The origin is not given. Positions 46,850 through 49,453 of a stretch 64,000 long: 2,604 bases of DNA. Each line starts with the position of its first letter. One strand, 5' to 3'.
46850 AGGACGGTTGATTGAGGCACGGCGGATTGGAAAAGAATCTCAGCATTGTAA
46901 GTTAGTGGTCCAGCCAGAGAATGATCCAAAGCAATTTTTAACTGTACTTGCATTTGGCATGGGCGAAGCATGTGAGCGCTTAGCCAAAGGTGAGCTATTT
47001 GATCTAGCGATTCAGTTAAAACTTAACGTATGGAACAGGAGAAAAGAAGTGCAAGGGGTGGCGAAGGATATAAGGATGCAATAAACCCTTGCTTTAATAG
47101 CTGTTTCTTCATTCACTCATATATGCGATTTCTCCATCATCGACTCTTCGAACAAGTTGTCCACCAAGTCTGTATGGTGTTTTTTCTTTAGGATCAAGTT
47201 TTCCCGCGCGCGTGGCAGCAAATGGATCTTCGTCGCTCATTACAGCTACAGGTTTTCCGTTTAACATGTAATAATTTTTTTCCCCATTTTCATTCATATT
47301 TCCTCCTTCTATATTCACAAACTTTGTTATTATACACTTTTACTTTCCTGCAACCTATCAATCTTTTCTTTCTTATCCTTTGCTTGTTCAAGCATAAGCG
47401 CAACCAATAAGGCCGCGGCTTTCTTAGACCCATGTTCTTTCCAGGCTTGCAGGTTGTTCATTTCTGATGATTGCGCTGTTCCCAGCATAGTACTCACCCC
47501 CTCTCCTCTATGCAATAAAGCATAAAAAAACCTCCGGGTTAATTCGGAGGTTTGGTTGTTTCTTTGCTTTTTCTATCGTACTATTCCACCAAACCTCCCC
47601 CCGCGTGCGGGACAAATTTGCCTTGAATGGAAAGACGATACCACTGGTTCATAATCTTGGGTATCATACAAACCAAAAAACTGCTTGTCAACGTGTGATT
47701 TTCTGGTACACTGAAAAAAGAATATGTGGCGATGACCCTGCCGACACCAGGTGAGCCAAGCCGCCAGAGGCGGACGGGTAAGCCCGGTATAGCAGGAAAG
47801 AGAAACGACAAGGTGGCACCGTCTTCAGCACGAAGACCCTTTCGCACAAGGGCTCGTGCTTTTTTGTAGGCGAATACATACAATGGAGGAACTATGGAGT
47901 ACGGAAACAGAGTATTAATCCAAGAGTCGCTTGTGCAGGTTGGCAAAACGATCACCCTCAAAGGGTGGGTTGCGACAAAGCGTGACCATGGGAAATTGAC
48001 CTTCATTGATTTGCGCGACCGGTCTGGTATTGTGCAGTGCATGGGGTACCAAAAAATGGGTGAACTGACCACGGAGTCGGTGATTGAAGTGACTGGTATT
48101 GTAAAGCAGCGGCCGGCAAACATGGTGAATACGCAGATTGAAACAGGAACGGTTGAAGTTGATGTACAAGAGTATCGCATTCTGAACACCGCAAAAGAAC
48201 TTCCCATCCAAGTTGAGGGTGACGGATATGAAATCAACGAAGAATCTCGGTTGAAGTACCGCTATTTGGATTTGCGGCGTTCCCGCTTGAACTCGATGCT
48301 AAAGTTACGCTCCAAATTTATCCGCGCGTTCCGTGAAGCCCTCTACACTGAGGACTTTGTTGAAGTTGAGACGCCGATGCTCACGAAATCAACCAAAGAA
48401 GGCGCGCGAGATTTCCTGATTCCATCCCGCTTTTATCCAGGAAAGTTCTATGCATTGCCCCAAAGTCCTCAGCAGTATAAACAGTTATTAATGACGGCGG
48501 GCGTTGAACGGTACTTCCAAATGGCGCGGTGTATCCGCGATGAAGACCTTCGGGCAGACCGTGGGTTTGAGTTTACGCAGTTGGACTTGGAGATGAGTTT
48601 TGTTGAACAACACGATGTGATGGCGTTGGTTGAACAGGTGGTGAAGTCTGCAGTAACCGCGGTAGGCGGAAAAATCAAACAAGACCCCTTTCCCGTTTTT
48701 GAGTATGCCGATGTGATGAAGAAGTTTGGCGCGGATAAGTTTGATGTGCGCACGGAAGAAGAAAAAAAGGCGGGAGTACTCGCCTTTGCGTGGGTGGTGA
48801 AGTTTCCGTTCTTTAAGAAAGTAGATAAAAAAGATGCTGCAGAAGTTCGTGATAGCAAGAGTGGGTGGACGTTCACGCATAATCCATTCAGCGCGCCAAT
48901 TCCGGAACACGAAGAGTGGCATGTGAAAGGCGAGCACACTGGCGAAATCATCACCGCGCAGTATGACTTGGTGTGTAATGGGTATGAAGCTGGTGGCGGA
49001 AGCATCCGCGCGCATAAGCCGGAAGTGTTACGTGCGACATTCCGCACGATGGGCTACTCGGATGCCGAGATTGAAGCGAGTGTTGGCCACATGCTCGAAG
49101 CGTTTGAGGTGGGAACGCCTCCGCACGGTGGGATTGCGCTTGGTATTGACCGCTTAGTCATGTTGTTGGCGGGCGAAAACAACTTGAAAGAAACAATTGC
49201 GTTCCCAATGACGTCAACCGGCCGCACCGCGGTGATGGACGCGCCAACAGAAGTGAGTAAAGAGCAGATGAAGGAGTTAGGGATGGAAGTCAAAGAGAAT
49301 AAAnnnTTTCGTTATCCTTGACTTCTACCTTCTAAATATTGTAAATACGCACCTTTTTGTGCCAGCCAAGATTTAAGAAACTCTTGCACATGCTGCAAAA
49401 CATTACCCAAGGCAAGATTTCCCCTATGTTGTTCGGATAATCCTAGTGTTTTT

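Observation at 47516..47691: Face-to-face overlapping promoters and a minus-strand leader with terminator/antiterminator alternative upstream of two tiny genes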

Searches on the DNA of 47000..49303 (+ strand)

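Call 4: search_rna_families(source=window, start=47000, end=48000, threshold=evalue, max_evalue=10, show_alignments=4)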
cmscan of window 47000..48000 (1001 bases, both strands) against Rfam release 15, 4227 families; matches with E-value up to 10: 8.
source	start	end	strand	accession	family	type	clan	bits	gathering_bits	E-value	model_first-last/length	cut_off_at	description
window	47522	47649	-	RF00513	Trp_leader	Cis-reg; leader;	-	26.1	41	0.0077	1-100/100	no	Tryptophan operon leader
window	47356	47419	-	RF03036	osmY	Gene; sRNA;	-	21.7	46.9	0.021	1-72/72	no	osmY RNA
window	47521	47656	-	RF01859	Phe_leader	Cis-reg; leader;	-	20.6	55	1.1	1-125/125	no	Phenylalanine leader peptide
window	47515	47581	-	RF02362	Yfr10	Gene; sRNA;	-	18.9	43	6.3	1-78/78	no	Cyanobacterial functional RNA 10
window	47119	47194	-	RF03020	RT-17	Gene; sRNA;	-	18.3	40.4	1.4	1-95/95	no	RT-17 RNA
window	47482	47559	+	RF00514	His_leader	Cis-reg; leader;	-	17.9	49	3.2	1-126/126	no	Histidine operon leader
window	47514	47588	-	RF01770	rimP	Cis-reg; leader;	-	16.8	47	8.2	1-102/102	no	Gammaprotebacteria rimP leader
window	47016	47130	-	RF00690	MIR408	Gene; miRNA;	-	14.6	64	2.1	1-126/126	no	MIR408 microRNA precursor family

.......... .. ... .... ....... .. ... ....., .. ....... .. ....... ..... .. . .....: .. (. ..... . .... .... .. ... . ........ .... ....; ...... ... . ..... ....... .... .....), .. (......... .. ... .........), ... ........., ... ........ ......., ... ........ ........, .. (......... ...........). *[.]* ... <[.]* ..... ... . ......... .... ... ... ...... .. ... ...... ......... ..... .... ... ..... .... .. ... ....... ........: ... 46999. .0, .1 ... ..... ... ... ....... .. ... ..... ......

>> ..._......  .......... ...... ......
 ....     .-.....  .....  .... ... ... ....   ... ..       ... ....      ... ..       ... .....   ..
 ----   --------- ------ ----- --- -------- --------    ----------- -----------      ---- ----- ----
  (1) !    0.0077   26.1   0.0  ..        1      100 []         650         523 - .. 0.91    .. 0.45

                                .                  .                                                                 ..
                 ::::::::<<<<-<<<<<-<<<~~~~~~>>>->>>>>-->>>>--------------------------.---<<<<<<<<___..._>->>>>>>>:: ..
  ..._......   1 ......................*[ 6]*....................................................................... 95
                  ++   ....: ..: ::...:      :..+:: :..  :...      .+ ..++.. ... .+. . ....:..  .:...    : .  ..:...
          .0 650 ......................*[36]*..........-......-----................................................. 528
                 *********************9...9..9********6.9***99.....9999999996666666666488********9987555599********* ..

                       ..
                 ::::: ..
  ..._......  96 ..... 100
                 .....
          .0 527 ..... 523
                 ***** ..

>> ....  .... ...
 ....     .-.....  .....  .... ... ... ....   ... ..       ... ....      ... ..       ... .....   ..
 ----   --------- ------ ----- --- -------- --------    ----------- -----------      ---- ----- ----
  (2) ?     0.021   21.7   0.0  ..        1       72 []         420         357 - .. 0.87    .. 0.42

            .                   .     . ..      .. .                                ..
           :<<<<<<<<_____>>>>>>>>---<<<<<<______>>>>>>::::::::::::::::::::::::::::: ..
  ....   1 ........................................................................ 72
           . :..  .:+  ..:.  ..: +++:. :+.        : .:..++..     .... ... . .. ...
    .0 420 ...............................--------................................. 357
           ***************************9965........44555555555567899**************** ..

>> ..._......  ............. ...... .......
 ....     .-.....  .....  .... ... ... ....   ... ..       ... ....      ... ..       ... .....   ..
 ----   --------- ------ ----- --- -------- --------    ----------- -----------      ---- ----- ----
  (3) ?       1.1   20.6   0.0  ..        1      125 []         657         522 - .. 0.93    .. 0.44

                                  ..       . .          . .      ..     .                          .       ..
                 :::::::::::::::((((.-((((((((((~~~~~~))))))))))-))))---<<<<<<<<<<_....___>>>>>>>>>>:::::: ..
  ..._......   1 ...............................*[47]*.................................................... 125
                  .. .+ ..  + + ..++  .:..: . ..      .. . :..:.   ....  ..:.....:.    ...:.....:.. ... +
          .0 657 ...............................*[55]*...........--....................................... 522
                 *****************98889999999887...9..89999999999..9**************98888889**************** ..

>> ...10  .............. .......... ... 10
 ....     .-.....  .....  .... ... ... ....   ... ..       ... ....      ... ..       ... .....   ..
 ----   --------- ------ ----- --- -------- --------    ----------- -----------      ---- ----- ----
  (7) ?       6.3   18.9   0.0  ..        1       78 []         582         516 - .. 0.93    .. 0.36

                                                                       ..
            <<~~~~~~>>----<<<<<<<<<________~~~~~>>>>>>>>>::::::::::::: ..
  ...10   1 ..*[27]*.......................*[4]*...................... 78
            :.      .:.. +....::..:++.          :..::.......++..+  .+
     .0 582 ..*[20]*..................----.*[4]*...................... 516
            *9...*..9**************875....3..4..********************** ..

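Call 16: search_rna_families(source=window, start=47700, end=47900, threshold=evalue, max_evalue=10, show_alignments=3)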
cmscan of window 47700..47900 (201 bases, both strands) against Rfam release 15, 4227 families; matches with E-value up to 10: 3.
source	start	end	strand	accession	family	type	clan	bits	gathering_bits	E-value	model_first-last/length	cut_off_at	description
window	47845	47900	+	RF00103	mir-1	Gene; miRNA;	-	13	45.6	4.5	1-56/79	3'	mir-1 microRNA precursor family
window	47748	47791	+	RF04326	PV_xrRNA_class3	Cis-reg;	-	12.7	31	3.8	1-52/52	no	Exoribonuclease-resistant RNA (xrRNA) plant-infecting virus (class 3)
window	47811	47868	+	RF02499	Atu_C4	Gene; sRNA;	-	11.6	80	8.2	1-70/70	no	Rhizobiales sRNA Atu_C4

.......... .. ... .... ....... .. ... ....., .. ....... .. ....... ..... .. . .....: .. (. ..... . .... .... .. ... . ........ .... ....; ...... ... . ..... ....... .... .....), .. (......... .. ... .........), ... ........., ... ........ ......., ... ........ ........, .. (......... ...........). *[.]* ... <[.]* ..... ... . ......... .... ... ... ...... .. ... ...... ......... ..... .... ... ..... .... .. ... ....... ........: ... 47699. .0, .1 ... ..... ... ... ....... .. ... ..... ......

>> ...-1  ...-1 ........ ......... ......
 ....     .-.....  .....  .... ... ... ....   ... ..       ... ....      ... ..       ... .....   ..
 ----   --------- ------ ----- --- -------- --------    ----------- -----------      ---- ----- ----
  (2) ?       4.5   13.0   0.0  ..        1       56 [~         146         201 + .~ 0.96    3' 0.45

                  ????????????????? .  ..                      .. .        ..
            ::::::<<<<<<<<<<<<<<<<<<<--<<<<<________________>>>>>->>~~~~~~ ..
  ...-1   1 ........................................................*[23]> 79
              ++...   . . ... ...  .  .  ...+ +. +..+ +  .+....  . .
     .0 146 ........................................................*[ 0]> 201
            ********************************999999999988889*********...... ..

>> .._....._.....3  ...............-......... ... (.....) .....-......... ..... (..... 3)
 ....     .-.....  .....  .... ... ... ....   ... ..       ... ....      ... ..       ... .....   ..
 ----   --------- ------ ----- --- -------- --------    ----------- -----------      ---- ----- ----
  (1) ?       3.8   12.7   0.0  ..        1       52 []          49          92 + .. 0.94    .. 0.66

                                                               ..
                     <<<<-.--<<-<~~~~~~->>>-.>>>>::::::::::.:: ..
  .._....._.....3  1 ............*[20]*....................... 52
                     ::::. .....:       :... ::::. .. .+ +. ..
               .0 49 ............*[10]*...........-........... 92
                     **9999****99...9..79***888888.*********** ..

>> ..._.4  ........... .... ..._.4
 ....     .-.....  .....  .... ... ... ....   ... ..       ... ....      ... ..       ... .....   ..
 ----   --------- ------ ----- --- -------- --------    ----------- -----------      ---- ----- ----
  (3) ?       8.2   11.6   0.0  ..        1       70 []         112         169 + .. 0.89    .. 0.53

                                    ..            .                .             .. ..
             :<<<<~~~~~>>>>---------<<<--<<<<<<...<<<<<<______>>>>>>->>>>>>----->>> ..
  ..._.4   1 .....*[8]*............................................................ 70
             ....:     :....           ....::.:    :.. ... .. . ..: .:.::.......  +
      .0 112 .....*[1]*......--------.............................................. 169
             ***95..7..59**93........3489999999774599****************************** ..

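Call 54: search_rna_families(sources=[L006, L008, L009, L013, L018, L025, L032, L035, L060, L061, L078, L085, L089, L091, L094], threshold=gathering)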
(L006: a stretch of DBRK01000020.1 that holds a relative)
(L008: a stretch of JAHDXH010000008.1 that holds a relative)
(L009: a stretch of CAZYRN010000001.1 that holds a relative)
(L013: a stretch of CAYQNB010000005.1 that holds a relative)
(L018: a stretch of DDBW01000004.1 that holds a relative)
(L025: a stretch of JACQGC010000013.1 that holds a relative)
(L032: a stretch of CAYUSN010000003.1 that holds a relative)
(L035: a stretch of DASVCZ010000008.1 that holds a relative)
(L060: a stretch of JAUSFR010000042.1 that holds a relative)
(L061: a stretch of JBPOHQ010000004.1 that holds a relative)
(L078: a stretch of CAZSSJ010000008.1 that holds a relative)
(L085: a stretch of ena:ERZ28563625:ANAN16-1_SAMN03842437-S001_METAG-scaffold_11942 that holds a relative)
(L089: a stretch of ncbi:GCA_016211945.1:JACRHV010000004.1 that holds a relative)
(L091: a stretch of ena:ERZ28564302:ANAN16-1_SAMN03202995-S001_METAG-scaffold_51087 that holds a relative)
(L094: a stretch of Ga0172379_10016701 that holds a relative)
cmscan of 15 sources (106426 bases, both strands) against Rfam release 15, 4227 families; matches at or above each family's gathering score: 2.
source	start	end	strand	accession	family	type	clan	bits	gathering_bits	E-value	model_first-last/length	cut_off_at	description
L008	5990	6407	-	RF00023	tmRNA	Gene;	CL00001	96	47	5.9e-36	1-374/374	no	transfer-messenger RNA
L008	286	358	+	RF00005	tRNA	Gene; tRNA;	CL00001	61.7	29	1e-10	1-71/71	no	tRNA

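Call 83: build_rna_model(alignment_id=A3, structure=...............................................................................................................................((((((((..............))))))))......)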
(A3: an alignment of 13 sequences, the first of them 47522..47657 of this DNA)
Model R1 built from alignment A3 (13 sequences, 163 columns); structure: as given.
model positions 144; base pairs 8; branch points 0; effective number of sequences 3.68; information 0.59 bits per position. Calibrated on 0.2 Mb of random sequence (short: E-values are rough).
structure used (alignment columns):
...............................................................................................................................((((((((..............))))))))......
